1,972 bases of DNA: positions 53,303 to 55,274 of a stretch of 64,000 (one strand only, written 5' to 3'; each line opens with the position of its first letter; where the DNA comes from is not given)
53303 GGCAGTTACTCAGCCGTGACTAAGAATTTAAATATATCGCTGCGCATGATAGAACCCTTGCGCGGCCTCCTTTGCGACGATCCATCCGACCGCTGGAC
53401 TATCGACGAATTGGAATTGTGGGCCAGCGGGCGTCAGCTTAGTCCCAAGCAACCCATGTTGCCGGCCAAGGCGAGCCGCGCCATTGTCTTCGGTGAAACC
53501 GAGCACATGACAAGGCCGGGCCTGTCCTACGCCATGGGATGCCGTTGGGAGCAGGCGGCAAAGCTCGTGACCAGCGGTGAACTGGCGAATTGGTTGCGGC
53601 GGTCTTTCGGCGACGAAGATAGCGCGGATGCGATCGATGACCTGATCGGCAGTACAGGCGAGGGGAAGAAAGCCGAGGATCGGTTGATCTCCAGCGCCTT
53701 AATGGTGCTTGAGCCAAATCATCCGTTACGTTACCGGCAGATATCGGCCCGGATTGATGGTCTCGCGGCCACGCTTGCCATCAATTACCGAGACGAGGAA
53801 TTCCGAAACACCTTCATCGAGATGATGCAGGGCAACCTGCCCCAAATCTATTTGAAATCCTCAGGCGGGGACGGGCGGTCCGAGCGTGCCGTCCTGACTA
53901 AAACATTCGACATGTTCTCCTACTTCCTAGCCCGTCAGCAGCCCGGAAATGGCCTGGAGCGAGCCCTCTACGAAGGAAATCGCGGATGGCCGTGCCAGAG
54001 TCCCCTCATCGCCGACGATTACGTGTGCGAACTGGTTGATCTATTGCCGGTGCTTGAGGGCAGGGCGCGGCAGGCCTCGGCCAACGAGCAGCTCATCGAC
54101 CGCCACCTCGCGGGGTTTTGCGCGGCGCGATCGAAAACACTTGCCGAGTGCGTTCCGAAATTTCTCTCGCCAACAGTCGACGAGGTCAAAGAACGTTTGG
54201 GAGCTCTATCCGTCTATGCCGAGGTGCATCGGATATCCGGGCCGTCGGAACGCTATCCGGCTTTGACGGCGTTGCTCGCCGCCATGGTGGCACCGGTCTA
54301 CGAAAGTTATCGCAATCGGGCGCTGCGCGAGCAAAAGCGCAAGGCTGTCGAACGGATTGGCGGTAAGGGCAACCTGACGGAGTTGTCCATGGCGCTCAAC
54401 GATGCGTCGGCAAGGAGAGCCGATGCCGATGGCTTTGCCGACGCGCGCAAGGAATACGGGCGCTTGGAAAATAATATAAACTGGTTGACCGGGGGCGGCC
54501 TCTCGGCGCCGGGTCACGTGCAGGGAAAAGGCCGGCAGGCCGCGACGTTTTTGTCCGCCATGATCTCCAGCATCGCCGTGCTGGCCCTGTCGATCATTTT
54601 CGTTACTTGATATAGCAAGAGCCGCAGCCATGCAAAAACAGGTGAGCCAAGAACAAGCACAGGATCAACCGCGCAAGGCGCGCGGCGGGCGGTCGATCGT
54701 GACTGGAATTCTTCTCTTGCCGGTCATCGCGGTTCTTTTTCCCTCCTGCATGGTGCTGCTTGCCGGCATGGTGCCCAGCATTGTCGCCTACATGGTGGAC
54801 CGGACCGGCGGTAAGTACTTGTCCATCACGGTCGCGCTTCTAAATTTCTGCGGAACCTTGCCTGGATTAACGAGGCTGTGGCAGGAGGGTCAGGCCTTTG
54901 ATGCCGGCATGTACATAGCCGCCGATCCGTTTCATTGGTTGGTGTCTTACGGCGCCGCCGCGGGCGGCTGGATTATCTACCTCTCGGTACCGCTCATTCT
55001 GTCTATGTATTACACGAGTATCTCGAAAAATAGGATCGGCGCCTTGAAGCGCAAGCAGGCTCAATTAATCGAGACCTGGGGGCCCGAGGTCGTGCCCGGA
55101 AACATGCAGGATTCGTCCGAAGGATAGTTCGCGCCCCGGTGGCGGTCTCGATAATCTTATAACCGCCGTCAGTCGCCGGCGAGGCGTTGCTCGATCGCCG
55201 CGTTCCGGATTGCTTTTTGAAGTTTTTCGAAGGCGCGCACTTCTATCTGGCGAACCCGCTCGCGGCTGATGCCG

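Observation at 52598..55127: Tail-anchored degenerate Hanks-type kinase-like protein coupled to a small 4-TM protein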

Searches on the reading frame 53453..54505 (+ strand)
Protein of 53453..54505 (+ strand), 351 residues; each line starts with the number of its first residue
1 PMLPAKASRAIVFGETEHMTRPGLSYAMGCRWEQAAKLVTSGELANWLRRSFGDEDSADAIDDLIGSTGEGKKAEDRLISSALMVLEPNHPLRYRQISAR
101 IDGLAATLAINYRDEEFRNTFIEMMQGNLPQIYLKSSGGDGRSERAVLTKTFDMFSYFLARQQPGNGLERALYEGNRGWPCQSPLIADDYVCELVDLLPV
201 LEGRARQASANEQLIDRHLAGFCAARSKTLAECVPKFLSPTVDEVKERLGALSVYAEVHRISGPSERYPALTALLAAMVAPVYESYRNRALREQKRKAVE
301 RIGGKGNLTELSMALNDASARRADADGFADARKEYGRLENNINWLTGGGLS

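Call 34: search_protein_families(library=pfam, alignment_id=A3, max_evalue=1)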
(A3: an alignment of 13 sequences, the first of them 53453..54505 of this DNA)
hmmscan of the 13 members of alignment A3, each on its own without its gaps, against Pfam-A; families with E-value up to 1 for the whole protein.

A. member 1, window:53453-54505:+ (351 aa): 0 families

B. families by the number of members that match (of 13 scanned): 2 families
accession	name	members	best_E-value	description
PF18060.6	F_actin_bund_C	1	0.067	F actin bundling C terminal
PF22041.1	GST_C_7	1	0.19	Glutathione S-transferase, C-terminal domain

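Call 35: predict_structure(alignment_id=A3)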
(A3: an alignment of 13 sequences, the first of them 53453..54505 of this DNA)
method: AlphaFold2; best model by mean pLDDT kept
length: 351 residues; sequences in the alignment: 13
mean_pLDDT: 81.2   pTM: 0.62
mean pLDDT of the five models: 81.2, 79.4, 78.9, 78.4, 76.3
residues with pLDDT >= 90: 85; 70-90: 212; 50-70: 37; < 50: 17
segments of 3 or more residues with pLDDT < 50: 1-4, 90-102
pLDDT, mean of each block of 10 residues (from residue 1): 52 84 79 87 90 85 79 72 71 38 62 81 79 65 72 87 85 84 84 90 83 85 93 86 82 94 89 91 88 91 91 86 86 89 84 59
secondary structure, 60 per line:
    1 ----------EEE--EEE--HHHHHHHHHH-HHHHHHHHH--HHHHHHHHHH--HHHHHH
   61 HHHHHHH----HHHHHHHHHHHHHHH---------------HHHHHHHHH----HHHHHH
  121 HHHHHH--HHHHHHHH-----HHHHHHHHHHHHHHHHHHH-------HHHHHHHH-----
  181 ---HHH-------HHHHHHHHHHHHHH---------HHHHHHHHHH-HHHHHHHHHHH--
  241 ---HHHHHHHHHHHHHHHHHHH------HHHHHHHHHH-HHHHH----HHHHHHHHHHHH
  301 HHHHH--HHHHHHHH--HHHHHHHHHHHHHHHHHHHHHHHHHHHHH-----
elements in order: E11-13 E16-18 H21-30 H32-40 H43-52 H55-67 H72-86 H102-110 H115-126 H129-136 H142-160 H168-175 H194-207 H217-226 H228-238 H244-262 H269-278 H280-284 H289-305 H308-315 H318-346

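Call 39: fold_search(model_id=the predicted structure, library=pdb)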
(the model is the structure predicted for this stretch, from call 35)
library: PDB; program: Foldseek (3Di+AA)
matches with E <= 10: 73; with E <= 0.001: 0
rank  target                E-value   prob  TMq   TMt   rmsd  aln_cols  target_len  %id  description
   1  6jlc                  8.0e-01  0.18  0.15  0.21  20.9       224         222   14  Structure determination of CAMP factor of Mobiluncus curtisii and insight into structural dynamics (released 2019-12-04)
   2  7rq7_A                1.4e+00  0.08  0.14  0.13  26.6       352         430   13  CLC-ec1 at pH 4.5 100mM Cl TWIST2 (released 2022-11-16)
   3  2gtq                  2.3e+00  0.08  0.15  0.08  21.3       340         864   13  Crystal structure of aminopeptidase N from human pathogen Neisseria meningitidis (released 2006-05-30)
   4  4zva_A                2.8e+00  0.08  0.14  0.24  16.3       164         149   15  Crystal structure of globin domain of the E. coli DosC - form I (ferric) (released 2015-11-11)
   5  4zvb_A                3.2e+00  0.08  0.13  0.23  16.0       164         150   14  Crystal structure of globin domain of the E. coli DosC - form II (ferrous) (released 2015-11-11)
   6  5z2c_A                3.2e+00  0.07  0.22  0.19  18.4       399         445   11  Crystal structure of ALPK-1 N-terminal domain in complex with ADP-heptose (released 2018-08-22)
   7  1o1j_A                3.4e+00  0.03  0.10  0.11  20.7       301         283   14  Deoxy hemoglobin (A-GLY-C:V1M,L29F,H58Q; B,D:V1M,L106W) (released 2002-12-18)
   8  4zvb_B                3.5e+00  0.08  0.14  0.24  16.1       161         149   14  Crystal structure of globin domain of the E. coli DosC - form II (ferrous) (released 2015-11-11)
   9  7yn2_B                3.7e+00  0.06  0.12  0.12  16.0       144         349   17  Crystal structure of CcbD with methylthiolincosamide (released 2023-08-02)
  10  9r2g_D                3.7e+00  0.03  0.12  0.13  29.6       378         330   12  Cytochrome bd II oxidase qOR-2 type from Mycobacterium smegmatis (released 2026-03-04)
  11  6k0t_C                3.8e+00  0.02  0.09  0.11  26.6       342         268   12  Crystal Structure of PPARgamma Ligand Binding Domain in complex with dibenzooxepine derivative compound-17 (released 2019-10-30)
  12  5k6s_A                4.0e+00  0.05  0.16  0.17  17.4       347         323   13  The structure of the PP2A B56 subunit BubR1 complex (released 2016-12-07)
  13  5z65_A                4.4e+00  0.04  0.14  0.08  21.9       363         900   13  Crystal structure of porcine aminopeptidase N ectodomain in functional form (released 2019-01-02)
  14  6zdr                  4.8e+00  0.05  0.16  0.15  23.2       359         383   13  Crystal structure of stabilized A2A adenosine receptor A2AR-StaR2-bRIL in complex with Chromone 4d (released 2020-09-16)
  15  8os1_A                5.0e+00  0.04  0.16  0.17  21.4       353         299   13  X-ray structure of the Peroxisomal Targeting Signal 1 (PTS1) of Trypanosoma Cruzi PEX5 in complex with the PTS1 peptid (released 2024-10-02)
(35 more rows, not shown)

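Call 44: search_protein_representatives(alignment_id=A3)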
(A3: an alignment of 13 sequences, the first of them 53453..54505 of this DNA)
Query: 13 sequences, 350 profile positions. Proteins with E-value up to 0.001 (for the whole library): 1450; up to 1e-10: 1237; up to 1e-30: 862. The best 150 are listed.
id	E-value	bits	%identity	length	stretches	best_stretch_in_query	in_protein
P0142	9.4e-114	396.6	-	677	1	2-350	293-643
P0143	2.3e-112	392.0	-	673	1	1-350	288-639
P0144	7.6e-111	387.0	-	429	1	1-349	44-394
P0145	2.3e-108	378.9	-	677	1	1-350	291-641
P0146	6.3e-107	374.1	-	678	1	2-350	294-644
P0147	9.1e-107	373.6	-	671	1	1-349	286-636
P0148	1.7e-101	356.3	-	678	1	1-350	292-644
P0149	1.3e-100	353.4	-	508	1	2-350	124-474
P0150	4.3e-100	351.7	-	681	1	1-344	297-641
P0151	1.8e-99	349.6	-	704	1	2-350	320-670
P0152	8.7e-98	344.1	-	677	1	2-350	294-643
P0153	4.4e-97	341.8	-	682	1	1-349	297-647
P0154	1.1e-96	340.5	-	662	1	2-350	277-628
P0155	2.3e-96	339.4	-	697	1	1-341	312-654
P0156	6.3e-96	338.0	-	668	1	2-350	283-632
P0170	1.0e-85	304.4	-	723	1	1-347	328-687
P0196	1.0e-76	274.8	-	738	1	5-345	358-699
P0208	4.0e-75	269.5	-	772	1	5-344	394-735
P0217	7.9e-74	265.3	-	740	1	6-344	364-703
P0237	1.6e-71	257.7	-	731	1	3-341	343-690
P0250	3.3e-70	253.4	-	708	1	4-344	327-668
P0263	5.4e-69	249.4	-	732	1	5-341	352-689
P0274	8.0e-68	245.5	-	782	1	6-342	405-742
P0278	9.8e-68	245.3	-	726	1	4-344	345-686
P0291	7.8e-67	242.3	-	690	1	6-347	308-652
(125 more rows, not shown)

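Call 45: list_cluster_members(proteins=[P0208, P0274, P0291, P0250, P0237, P0196, P0170, P0217, P0263, P0278])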
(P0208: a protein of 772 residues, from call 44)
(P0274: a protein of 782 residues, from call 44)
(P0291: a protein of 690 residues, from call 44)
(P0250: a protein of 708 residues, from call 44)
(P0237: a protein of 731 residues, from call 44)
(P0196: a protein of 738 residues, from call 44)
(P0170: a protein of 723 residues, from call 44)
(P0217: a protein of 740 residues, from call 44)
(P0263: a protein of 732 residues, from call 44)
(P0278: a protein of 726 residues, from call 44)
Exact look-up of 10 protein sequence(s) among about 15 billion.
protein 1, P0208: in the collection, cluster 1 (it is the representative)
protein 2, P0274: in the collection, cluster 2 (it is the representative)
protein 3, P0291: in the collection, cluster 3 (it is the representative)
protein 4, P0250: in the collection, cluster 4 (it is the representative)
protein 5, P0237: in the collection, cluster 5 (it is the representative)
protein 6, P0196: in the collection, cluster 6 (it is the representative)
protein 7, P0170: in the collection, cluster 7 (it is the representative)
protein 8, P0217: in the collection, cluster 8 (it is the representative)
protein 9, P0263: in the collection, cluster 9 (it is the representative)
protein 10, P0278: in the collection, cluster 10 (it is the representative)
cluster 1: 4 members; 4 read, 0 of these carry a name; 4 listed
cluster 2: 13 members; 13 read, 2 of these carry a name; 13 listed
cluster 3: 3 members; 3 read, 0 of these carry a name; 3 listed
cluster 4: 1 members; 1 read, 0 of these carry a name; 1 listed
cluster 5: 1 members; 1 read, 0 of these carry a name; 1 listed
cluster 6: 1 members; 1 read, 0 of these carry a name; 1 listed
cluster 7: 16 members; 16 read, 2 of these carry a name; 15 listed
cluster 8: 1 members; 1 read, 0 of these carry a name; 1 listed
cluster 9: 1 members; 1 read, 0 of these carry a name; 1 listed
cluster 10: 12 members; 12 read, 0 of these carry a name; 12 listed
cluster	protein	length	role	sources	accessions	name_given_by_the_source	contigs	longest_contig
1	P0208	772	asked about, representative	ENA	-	-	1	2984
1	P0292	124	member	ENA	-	-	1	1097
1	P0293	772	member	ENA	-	-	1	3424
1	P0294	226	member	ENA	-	-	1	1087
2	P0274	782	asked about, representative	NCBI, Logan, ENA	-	-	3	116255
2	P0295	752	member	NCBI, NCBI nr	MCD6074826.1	MAG: putative serine/threonine protein kinase [Rhodospirillales bacterium] | putative serine/threonine protein kinase [Rhodospirillales bacterium]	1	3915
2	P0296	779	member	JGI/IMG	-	hypothetical protein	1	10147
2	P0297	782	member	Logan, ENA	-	-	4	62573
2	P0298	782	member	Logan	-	-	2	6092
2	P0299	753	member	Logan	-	-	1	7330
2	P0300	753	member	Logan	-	-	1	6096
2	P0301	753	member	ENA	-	-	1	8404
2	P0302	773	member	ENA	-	-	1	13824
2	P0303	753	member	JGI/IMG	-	-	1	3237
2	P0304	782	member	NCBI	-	-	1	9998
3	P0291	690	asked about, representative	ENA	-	-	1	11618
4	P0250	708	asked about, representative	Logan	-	-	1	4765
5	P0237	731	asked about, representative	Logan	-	-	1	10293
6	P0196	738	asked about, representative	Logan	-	-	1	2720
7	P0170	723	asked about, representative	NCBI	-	-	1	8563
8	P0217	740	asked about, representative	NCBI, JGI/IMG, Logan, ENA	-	-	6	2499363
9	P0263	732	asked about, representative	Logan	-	-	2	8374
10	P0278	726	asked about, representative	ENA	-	-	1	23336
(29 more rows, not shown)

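Call 48: find_encoding_contigs(protein=P0217, flank=8000, max_places=2)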
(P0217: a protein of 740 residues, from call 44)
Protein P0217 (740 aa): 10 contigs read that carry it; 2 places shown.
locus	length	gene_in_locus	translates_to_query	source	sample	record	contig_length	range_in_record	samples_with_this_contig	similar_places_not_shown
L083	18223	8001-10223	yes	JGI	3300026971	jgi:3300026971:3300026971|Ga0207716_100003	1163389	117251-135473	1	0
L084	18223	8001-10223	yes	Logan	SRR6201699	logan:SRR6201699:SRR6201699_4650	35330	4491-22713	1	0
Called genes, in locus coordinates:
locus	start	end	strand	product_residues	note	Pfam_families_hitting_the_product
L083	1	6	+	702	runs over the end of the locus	PF17876:CSD2, PF00773:RNB, PF00575:S1 (weak)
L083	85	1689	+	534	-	PF00595:PDZ (faint), PF13180:PDZ_2 (weak), PF17820:PDZ_6 (weak), PF03572:Peptidase_S41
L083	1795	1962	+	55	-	PF00471:Ribosomal_L33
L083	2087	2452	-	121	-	PF00072:Response_reg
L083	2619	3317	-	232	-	PF00027:cNMP_binding, PF13545:HTH_Crp_2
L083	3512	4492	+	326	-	PF13641:Glyco_tranf_2_3 (weak), PF00535:Glycos_transf_2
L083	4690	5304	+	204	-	-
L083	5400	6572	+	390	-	PF13393:tRNA-synt_His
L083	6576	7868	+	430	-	PF00709:Adenylsucc_synt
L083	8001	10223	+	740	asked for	-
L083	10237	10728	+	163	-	-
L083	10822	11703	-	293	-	PF00140:Sigma70_r1_2, PF04542:Sigma70_r2, PF04539:Sigma70_r3 (weak), PF04545:Sigma70_r4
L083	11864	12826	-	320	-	PF01479:S4, PF00849:PseudoU_synth_2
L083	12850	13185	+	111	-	-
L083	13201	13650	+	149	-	PF14464:Prok-JAB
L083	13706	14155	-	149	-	-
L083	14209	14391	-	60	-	-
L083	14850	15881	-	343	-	PF05229:SCPU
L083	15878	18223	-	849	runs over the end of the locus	PF00577:Usher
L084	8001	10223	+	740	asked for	-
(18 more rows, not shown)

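Call 58: search_protein_families(library=pfam, proteins=[L083:10237-10725:+], max_evalue=5)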
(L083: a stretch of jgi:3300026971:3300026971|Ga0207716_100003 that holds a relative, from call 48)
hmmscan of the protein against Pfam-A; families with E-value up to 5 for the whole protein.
L083:10237-10725:+ (163 aa): 1 family
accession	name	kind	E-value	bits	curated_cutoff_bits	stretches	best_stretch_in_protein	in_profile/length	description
PF19832.4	DUF6313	-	0.099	12.9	25.8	1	95-138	36-76/182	Family of unknown function (DUF6313)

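Call 62: find_encoding_contigs(protein=P0274, flank=7000, max_places=1)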
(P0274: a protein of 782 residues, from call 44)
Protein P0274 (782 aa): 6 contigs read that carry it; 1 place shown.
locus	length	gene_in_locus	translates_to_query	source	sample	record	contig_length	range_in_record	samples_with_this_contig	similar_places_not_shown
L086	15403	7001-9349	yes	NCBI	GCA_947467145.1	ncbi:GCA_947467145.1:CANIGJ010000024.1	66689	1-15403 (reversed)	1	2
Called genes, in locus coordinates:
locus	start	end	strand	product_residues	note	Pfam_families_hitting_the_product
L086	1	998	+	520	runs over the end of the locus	PF13180:PDZ_2, PF17820:PDZ_6, PF03572:Peptidase_S41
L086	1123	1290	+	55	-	PF00471:Ribosomal_L33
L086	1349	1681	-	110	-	PF00072:Response_reg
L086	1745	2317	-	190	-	PF00027:cNMP_binding, PF13545:HTH_Crp_2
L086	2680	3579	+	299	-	PF00535:Glycos_transf_2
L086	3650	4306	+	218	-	-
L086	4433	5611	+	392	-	PF13393:tRNA-synt_His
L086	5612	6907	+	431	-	PF00709:Adenylsucc_synt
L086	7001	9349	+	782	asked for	PF00069:Pkinase (faint)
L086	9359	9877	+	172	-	-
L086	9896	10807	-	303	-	PF01479:S4, PF00849:PseudoU_synth_2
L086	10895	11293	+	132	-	PF20082:DUF6476 (faint)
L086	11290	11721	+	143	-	PF01398:JAB, PF14464:Prok-JAB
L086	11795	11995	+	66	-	PF05532:CsbD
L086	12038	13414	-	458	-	PF00206:Lyase_1, PF10415:FumaraseC_C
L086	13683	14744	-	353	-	PF00589:Phage_integrase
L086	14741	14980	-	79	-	-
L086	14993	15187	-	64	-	-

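Call 66: search_solved_structures(query=A3, max_evalue=10)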
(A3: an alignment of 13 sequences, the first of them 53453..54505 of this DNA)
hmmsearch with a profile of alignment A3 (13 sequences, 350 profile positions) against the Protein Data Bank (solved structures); distinct sequences matched with E-value up to 10: 2.
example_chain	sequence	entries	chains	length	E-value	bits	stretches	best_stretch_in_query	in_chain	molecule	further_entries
4oog_C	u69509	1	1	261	0.52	12.6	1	229-290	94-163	Ribonuclease 3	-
5t16_A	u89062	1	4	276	0.58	12.5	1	229-290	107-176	Ribonuclease 3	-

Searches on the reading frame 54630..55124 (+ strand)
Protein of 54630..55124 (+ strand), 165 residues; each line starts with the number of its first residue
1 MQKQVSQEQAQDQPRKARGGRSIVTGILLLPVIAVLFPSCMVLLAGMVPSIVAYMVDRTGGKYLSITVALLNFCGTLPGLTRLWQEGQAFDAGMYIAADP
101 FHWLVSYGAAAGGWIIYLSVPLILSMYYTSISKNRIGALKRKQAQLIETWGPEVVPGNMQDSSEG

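Call 3: search_protein_families(library=pfam, proteins=[window:54630-55124:+], max_evalue=1)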
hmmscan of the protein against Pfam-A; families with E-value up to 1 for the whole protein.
window:54630-55124:+ (165 aa): 2 families
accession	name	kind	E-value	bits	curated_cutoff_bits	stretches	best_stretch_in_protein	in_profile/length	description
PF05055.17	DUF677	-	0.12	11.7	29.1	1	8-55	167-212/336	Protein of unknown function (DUF677)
PF17178.9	MASE5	-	0.14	12.4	25.2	1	25-71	106-152/192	Membrane-associated sensor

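Call 4: search_protein_families(library=ncbifam, proteins=[window:54630-55124:+], max_evalue=1)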
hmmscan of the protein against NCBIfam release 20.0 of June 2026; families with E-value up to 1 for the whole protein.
window:54630-55124:+ (165 aa): 2 families
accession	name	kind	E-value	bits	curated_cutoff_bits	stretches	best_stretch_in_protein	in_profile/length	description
TIGR02004.1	PTS-IIBC-malX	hypoth_equivalog_domain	0.037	12.6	632.2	1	60-126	11-76/517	maltose/glucose-specific PTS transporter subunit IIBC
NF011805.0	PRK15274.1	equivalog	0.091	12.2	417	1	41-92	15-70/257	putative periplasmic fimbrial chaperone protein SteC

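Call 12: find_homologous_proteins(query=window:54630-55124:+)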
Query window:54630-55124:+ (165 aa): 21 proteins with E <= 0.001 among 63 candidates.
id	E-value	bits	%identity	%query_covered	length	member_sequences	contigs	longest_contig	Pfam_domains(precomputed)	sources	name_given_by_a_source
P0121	2.5e-104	364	100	100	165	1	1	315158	-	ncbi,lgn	-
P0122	1.7e-89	316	87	99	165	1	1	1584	-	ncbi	-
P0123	2.2e-82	292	80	98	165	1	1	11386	-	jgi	-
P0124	1.6e-81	290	80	99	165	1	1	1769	-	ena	-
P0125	4.2e-81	288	80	99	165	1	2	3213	-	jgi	jgi:hypothetical protein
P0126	5.2e-81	288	79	99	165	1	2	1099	-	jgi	jgi:hypothetical protein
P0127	2.0e-78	280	77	99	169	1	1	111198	-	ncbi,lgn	-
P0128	1.0e-77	277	76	99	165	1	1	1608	-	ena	-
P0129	6.6e-76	271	74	99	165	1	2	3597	-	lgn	-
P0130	4.5e-72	259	71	99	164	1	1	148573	-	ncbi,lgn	-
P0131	5.2e-69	249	78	85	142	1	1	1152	-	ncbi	-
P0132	1.6e-65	238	63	100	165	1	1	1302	-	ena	-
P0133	6.4e-59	216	60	98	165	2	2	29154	-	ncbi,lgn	-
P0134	2.7e-54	201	59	92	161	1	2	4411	-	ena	-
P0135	4.6e-54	200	58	99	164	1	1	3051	-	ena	-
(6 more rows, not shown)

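Call 33: search_protein_families(library=padloc, proteins=[window:54630-55124:+], max_evalue=1)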
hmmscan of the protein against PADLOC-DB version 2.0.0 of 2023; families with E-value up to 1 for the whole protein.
window:54630-55124:+ (165 aa): 0 families
